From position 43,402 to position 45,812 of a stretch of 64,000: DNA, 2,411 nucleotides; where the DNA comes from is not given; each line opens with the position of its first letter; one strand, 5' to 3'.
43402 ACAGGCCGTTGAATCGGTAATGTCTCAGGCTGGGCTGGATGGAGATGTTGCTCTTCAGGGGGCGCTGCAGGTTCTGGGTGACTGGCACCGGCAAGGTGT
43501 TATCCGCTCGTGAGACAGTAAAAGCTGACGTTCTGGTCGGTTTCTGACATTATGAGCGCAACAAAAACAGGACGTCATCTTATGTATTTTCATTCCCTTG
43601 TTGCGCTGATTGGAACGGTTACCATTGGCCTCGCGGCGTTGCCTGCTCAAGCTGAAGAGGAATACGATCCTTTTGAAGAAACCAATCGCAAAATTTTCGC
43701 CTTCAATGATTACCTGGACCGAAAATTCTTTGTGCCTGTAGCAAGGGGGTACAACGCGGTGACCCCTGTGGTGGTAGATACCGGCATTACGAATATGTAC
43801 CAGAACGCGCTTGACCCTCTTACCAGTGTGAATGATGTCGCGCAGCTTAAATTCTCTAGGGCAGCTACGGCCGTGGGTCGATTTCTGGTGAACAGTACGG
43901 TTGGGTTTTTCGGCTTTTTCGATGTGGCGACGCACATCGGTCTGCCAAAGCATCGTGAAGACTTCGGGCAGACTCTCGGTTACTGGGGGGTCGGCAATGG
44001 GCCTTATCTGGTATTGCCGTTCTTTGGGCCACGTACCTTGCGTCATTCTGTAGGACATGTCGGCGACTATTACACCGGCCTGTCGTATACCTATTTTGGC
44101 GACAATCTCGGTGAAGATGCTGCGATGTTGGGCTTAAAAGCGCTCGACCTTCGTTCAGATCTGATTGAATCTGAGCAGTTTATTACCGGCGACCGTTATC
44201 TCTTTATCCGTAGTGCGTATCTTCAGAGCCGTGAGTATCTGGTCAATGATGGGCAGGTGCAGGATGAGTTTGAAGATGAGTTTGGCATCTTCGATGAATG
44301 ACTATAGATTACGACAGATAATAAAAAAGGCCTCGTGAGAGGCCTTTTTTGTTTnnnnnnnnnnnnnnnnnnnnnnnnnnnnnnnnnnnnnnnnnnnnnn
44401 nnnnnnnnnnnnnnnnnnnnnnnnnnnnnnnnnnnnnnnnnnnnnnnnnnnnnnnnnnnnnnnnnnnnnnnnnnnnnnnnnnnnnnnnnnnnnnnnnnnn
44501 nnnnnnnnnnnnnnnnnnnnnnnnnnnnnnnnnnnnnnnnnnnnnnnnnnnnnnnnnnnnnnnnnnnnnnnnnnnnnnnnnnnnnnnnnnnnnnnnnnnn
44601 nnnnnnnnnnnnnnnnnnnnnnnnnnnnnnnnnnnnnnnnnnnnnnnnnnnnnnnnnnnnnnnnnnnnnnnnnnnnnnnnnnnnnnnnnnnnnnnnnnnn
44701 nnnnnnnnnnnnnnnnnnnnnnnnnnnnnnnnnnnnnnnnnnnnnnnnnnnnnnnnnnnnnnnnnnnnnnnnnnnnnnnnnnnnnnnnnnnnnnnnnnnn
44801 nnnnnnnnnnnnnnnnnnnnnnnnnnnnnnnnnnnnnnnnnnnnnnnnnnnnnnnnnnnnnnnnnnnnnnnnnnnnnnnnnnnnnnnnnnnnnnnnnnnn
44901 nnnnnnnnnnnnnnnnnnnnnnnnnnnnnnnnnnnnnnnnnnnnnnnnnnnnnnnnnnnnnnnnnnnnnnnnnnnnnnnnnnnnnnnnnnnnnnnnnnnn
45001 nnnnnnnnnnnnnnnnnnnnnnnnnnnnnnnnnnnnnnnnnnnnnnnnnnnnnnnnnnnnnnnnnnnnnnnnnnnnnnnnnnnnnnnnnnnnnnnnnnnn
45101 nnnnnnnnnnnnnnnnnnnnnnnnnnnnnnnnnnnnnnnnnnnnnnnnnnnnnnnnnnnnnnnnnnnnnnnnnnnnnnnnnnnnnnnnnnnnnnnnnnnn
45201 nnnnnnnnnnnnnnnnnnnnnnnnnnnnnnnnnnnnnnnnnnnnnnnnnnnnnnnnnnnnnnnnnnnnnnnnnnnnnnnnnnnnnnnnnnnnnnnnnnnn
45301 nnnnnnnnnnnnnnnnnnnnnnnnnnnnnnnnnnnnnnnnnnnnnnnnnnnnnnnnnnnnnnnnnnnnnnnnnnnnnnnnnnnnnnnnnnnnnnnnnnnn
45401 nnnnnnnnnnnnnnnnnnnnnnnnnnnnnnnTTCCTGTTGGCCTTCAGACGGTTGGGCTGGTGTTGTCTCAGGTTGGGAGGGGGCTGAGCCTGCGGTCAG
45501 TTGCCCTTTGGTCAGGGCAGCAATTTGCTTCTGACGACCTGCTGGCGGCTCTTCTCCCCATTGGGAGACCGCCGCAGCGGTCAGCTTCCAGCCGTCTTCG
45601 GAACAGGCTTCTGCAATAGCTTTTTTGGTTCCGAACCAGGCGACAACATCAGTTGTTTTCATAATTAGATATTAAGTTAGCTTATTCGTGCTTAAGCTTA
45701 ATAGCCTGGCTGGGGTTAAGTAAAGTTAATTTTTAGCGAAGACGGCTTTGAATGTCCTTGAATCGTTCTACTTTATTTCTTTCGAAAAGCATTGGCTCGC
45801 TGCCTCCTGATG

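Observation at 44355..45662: Phage P22-type Cro domain fused in frame to DAHP synthase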

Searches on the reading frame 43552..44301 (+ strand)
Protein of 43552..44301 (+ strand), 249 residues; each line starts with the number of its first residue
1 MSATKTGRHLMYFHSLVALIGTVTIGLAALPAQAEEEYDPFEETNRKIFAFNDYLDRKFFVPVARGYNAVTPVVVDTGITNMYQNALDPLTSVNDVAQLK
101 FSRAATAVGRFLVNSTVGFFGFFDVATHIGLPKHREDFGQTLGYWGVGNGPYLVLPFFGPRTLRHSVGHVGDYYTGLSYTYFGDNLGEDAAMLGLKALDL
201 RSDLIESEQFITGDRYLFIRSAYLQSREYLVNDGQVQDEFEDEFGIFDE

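Call 62: search_protein_families(library=pfam, proteins=[window:43552-44301:+], max_evalue=0.0001)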
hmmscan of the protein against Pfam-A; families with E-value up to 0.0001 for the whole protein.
window:43552-44301:+ (249 aa): 1 family
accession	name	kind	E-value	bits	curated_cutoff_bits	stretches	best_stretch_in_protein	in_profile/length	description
PF04333.18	MlaA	-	4.2e-69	232.6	25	1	38-229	2-194/195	MlaA lipoprotein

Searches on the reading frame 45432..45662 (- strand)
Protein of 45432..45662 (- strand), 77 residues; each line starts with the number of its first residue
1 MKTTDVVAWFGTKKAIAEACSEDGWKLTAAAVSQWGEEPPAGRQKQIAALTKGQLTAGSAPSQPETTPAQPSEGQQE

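Call 3: search_protein_families(library=pfam, proteins=[window:45432-45662:-], max_evalue=1)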
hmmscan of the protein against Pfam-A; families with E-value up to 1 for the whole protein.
seq(77 aa): 2 families
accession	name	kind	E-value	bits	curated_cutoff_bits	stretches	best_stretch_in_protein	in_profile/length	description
PF14549.12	P22_Cro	-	3e-12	46.6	30.2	1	2-63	1-57/60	DNA-binding transcriptional regulator Cro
PF15943.11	YdaS_toxin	-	0.043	14.1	30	1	7-56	5-52/65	Bacterial toxin YdaS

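Call 4: search_protein_families(library=phrogs, proteins=[window:45432-45662:-], max_evalue=1)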
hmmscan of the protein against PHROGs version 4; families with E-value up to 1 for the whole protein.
seq(77 aa): 2 families
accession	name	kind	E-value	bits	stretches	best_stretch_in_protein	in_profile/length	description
phrog_409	-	transcription regulation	2.1e-08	35.8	1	1-57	15-67/127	transcriptional regulator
phrog_35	-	transcription regulation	0.091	13.8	1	2-57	77-130/181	transcriptional repressor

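Call 5: search_protein_families(library=ncbifam, proteins=[window:45432-45662:-], max_evalue=1)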
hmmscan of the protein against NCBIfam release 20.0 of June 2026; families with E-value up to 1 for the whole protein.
seq(77 aa): 1 family
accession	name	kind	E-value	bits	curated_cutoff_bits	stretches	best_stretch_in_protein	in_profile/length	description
NF007282.0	PRK09744.1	subfamily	3.5e-05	24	130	1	2-55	2-50/75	DNA-binding transcriptional regulator DicC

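Call 73: predict_structure(alignment_id=A4)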
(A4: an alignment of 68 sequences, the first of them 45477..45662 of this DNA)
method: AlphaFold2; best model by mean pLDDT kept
length: 62 residues; sequences in the alignment: 68
mean_pLDDT: 88.8   pTM: 0.70
mean pLDDT of the five models: 88.8, 87.3, 86.7, 86.3, 86.2
residues with pLDDT >= 90: 49; 70-90: 9; 50-70: 1; < 50: 3
segments of 3 or more residues with pLDDT < 50: 60-62
pLDDT, mean of each block of 10 residues (from residue 1): 93 95 93 92 92 78 43
secondary structure, 60 per line:
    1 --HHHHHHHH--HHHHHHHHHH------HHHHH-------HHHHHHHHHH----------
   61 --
elements in order: H3-10 H13-22 H29-33 H41-50

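Call 76: fold_search(model_id=the predicted structure, library=pdb)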
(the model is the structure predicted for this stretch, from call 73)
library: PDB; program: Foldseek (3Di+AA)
matches with E <= 10: 15; with E <= 0.001: 0
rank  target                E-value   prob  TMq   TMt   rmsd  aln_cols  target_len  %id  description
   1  6on0_A                3.4e-02  1.00  0.76  0.76   1.2        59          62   30  STRUCTURE OF N15 CRO COMPLEXED WITH CONSENSUS OPERATOR DNA (released 2019-05-15)
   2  2hin_A                6.2e-02  1.00  0.76  0.72   1.0        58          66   31  Structure of N15 Cro at 1.05 A: an ortholog of lambda Cro with a completely different but equally effective dimerizati (released 2007-07-10)
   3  1rzs_MODEL_1_A        8.0e-02  1.00  0.77  0.78   0.8        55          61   36  Solution structure of P22 Cro (released 2004-06-01)
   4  6on0_B                8.0e-02  1.00  0.75  0.74   1.1        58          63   31  STRUCTURE OF N15 CRO COMPLEXED WITH CONSENSUS OPERATOR DNA (released 2019-05-15)
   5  2hin_B                1.9e-01  1.00  0.74  0.72   1.2        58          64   31  Structure of N15 Cro at 1.05 A: an ortholog of lambda Cro with a completely different but equally effective dimerizati (released 2007-07-10)
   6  3bd1_C                4.4e-01  0.92  0.67  0.65   2.3        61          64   24  Structure of the Cro protein from putative prophage element Xfaso 1 in Xylella fastidiosa strain Ann-1 (released 2008-03-25)
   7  8co2_B                1.6e+00  0.38  0.58  0.49   3.1        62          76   19  YdaS N-terminal domain from prophage CP-933P in E. coli O157:H7 (released 2023-03-08)
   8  8c7k_MODEL_1_A        1.7e+00  0.30  0.54  0.35   3.4        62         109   18  YdaS from E. coli O157:H7 cryptic prophage CP-933P (released 2023-01-25)
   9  8co2_A                4.3e+00  0.18  0.56  0.49   3.2        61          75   18  YdaS N-terminal domain from prophage CP-933P in E. coli O157:H7 (released 2023-03-08)
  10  2da6_MODEL_1_A        5.2e+00  0.02  0.21  0.13  11.4        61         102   21  Solution structure of the homeobox domain of Hepatocyte nuclear factor 1-beta (HNF-1beta) (released 2006-12-26)
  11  3laj_E                5.9e+00  0.12  0.36  0.16   3.6        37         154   19  The Structure of the Intermediate Complex of the Arginine Repressor from Mycobacterium tuberculosis Bound to its DNA O (released 2010-05-05)
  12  4g9b                  5.9e+00  0.06  0.33  0.12   6.8        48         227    8  Crystal structure of beta-phosphoglucomutase homolog from escherichia coli, target efi-501172, with bound mg, open lid (released 2012-08-15)
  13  3r1f_Q                6.3e+00  0.09  0.46  0.28   3.4        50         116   24  Crystal structure of a key regulator of virulence in Mycobacterium tuberculosis (released 2011-08-03)
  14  3bfe_A                6.3e+00  0.03  0.32  0.11   8.0        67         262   16  Crystal Structure of the Class A beta-lactamase SED-1 from Citrobacter sedlakii (released 2007-12-18)
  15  3r1f_I                9.4e+00  0.10  0.52  0.29   2.7        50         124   18  Crystal structure of a key regulator of virulence in Mycobacterium tuberculosis (released 2011-08-03)
